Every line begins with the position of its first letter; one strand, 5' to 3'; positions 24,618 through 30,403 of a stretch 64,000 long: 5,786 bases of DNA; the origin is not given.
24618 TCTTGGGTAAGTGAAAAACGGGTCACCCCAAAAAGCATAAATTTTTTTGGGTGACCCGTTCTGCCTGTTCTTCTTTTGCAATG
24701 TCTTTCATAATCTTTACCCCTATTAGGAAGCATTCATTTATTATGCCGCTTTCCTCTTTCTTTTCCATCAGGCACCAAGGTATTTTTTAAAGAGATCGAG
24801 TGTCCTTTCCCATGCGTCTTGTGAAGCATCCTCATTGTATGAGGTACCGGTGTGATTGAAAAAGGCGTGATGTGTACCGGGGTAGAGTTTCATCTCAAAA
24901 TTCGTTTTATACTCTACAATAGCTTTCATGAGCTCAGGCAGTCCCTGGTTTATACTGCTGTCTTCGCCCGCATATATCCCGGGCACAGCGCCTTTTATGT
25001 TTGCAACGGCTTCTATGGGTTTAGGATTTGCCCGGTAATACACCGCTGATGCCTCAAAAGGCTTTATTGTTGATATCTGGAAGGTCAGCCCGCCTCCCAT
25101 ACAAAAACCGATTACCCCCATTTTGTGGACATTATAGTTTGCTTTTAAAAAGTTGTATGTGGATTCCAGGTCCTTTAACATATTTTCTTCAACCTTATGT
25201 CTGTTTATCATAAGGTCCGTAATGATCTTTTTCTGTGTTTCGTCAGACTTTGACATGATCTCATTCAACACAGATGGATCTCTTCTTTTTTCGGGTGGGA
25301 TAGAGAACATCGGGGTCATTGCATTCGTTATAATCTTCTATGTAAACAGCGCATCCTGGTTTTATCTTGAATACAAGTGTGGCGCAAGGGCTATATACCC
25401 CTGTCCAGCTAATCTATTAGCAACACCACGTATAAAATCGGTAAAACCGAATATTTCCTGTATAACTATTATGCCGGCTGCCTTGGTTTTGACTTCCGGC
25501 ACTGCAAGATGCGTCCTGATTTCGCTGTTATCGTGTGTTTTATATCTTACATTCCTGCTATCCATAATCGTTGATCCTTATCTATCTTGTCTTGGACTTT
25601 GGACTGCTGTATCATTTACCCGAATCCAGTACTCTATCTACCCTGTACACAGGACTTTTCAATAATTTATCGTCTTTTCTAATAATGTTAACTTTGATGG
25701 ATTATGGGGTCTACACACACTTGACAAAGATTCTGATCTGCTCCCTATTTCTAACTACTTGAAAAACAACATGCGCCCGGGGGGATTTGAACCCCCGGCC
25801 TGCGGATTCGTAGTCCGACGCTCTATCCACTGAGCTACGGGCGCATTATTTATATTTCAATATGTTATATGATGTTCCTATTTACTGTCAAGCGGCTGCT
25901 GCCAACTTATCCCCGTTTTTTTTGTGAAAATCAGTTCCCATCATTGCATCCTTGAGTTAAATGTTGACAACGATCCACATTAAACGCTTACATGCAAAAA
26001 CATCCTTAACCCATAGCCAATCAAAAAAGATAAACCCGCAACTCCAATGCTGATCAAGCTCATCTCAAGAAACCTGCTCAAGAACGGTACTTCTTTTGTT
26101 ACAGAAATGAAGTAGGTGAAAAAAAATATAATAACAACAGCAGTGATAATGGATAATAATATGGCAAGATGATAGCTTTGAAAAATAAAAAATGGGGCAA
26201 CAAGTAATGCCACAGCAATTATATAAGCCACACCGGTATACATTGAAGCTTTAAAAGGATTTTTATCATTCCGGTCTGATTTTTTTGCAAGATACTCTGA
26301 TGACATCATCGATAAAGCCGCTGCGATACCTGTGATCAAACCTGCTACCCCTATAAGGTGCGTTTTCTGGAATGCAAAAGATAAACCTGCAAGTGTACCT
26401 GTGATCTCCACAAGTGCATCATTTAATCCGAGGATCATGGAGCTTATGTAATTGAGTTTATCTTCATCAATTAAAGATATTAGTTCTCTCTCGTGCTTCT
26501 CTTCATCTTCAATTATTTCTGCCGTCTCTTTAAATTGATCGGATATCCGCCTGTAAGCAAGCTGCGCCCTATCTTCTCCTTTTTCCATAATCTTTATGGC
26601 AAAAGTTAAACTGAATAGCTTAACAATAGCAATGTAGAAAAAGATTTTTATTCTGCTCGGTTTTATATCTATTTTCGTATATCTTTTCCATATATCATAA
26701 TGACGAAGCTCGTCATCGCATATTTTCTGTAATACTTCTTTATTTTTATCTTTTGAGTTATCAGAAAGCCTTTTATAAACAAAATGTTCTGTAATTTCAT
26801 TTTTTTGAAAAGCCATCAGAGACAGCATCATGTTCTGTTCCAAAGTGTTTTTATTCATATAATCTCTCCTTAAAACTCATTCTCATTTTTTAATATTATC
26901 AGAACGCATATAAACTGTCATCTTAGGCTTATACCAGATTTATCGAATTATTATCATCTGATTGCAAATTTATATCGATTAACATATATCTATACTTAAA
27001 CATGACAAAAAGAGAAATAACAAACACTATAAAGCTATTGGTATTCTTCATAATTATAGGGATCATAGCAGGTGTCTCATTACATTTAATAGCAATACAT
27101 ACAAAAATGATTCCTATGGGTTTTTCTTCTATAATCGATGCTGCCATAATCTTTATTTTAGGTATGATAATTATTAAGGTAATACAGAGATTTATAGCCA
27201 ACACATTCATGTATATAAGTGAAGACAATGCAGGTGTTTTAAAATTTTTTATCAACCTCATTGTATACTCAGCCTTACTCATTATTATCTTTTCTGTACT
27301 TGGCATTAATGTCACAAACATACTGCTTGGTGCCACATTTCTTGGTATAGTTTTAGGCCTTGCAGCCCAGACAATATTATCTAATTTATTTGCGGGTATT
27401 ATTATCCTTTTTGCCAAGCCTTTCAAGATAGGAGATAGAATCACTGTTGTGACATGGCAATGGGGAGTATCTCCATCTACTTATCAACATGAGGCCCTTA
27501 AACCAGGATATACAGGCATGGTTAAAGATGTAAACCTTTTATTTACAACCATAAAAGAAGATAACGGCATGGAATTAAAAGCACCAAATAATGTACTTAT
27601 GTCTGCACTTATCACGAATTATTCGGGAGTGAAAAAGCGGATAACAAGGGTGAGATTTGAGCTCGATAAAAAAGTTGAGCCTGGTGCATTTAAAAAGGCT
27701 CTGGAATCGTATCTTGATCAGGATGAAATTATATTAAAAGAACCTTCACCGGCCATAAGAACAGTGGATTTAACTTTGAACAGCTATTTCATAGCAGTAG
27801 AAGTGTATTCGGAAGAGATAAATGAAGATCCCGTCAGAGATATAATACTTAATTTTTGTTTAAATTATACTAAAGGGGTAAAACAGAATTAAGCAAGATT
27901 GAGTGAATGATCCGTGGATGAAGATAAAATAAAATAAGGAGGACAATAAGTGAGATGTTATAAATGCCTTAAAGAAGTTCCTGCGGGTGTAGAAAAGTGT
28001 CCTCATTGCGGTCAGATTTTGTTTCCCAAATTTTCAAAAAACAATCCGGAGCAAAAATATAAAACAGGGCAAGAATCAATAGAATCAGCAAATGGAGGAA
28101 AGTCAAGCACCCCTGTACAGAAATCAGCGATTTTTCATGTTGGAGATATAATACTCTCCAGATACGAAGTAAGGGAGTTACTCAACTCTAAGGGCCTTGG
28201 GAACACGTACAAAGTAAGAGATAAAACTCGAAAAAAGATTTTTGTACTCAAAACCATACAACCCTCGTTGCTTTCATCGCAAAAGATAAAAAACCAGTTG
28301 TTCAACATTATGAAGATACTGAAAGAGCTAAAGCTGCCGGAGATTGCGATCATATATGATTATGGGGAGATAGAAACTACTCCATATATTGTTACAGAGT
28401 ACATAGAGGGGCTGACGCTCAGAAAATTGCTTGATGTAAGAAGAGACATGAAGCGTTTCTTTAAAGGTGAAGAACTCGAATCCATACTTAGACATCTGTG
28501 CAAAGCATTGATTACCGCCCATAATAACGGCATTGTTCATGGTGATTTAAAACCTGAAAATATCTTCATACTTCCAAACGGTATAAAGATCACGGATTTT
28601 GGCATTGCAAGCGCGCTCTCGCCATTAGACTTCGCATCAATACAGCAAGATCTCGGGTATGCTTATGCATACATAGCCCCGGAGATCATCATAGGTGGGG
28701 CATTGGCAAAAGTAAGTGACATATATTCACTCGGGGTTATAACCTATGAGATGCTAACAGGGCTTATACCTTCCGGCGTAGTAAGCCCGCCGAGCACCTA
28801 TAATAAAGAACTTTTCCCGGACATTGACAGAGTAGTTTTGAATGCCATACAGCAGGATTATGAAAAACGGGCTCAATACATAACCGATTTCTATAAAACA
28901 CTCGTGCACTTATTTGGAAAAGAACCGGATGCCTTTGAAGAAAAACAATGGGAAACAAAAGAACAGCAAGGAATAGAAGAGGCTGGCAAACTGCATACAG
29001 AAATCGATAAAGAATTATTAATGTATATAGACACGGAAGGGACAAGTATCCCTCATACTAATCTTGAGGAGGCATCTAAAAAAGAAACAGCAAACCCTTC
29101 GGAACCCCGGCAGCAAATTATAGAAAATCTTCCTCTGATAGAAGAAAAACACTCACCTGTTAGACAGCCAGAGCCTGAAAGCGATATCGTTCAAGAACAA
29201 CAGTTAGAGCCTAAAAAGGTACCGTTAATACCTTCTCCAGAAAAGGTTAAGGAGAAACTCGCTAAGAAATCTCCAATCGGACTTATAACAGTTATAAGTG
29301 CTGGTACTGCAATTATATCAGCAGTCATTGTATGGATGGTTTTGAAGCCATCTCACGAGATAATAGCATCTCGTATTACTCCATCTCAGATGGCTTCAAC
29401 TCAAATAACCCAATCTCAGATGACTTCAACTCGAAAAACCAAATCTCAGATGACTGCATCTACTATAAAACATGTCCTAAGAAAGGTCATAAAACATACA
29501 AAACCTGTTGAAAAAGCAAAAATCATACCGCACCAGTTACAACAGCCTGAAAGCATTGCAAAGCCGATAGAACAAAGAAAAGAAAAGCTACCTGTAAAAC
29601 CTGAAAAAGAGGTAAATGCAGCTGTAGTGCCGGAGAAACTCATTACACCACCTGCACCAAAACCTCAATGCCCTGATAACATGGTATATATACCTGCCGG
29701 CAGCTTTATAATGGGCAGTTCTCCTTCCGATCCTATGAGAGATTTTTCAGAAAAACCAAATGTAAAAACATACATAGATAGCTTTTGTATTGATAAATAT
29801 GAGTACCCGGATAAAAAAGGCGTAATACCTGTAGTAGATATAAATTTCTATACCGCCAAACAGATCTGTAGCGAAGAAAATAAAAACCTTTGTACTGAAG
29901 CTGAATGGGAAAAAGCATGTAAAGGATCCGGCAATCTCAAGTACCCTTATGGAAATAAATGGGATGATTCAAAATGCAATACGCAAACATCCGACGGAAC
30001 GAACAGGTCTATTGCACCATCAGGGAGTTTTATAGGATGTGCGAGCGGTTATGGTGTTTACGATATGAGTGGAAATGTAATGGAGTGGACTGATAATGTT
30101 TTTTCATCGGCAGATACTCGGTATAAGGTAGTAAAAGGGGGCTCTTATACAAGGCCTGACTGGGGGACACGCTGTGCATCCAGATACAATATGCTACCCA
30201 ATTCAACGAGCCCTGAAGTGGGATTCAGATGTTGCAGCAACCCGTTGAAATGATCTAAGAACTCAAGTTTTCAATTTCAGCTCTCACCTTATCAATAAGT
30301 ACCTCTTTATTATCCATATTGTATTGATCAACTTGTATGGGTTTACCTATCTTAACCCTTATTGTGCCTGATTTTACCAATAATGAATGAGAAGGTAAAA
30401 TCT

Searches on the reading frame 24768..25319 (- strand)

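Call 64: search_protein_families(library=pfam, proteins=[window:24768-25319:-], max_evalue=0.0001)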
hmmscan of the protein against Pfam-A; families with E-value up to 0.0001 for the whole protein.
window:24768-25319:- (183 aa): 1 family
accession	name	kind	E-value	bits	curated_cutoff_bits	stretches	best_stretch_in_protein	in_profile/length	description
PF01738.24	DLH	-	3.4e-35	122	21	1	26-181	55-217/217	Dienelactone hydrolase family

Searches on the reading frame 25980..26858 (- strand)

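Call 64: search_protein_families(library=pfam, proteins=[window:25980-26858:-], max_evalue=0.0001)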
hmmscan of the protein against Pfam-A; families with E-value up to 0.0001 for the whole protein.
window:25980-26858:- (292 aa): 1 family
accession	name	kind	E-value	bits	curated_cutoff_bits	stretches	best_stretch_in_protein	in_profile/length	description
PF01988.24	VIT1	-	1.3e-15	58.2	28.1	2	138-196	1-60/214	VIT family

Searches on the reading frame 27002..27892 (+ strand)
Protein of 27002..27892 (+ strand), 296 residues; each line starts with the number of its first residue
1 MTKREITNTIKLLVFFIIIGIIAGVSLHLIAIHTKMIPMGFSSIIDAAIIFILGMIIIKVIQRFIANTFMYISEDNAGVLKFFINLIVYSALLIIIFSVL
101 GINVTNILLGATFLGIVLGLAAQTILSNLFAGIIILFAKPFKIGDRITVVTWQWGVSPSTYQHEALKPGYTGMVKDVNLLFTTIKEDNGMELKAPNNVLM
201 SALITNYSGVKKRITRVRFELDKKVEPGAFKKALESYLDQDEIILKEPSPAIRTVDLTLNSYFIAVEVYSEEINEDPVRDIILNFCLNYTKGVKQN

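Call 64: search_protein_families(library=pfam, proteins=[window:27002-27892:+], max_evalue=0.0001)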
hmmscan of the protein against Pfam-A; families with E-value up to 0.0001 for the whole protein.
window:27002-27892:+ (296 aa): 1 family
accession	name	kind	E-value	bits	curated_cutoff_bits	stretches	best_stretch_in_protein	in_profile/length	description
PF00924.24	MS_channel_2nd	-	1e-17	64.4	20.2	1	124-208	1-67/68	Mechanosensitive ion channel, beta-domain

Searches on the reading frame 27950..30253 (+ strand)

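Call 64: search_protein_families(library=pfam, proteins=[window:27950-30253:+], max_evalue=0.0001)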
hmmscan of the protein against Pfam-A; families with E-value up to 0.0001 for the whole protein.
window:27950-30253:+ (767 aa): 5 families
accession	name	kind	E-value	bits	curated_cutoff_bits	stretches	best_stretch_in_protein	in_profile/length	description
PF00069.31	Pkinase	-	4.6e-37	128.3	31.7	1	82-296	11-220/263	Protein kinase domain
PF03781.23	FGE-sulfatase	-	1e-30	107.7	23.3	1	624-762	89-254/255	Sulfatase-modifying factor enzyme 1-like domain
PF07714.23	PK_Tyr_Ser-Thr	-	3.9e-22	79.2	23.1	1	90-276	23-206/258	Protein tyrosine and serine/threonine kinase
PF01636.29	APH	-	3.7e-05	24.1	23.2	0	174-218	148-195/239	Phosphotransferase enzyme family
PF03109.22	ABC1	-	4.9e-05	23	22.9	1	124-224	127-218/244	ABC1 atypical kinase-like domain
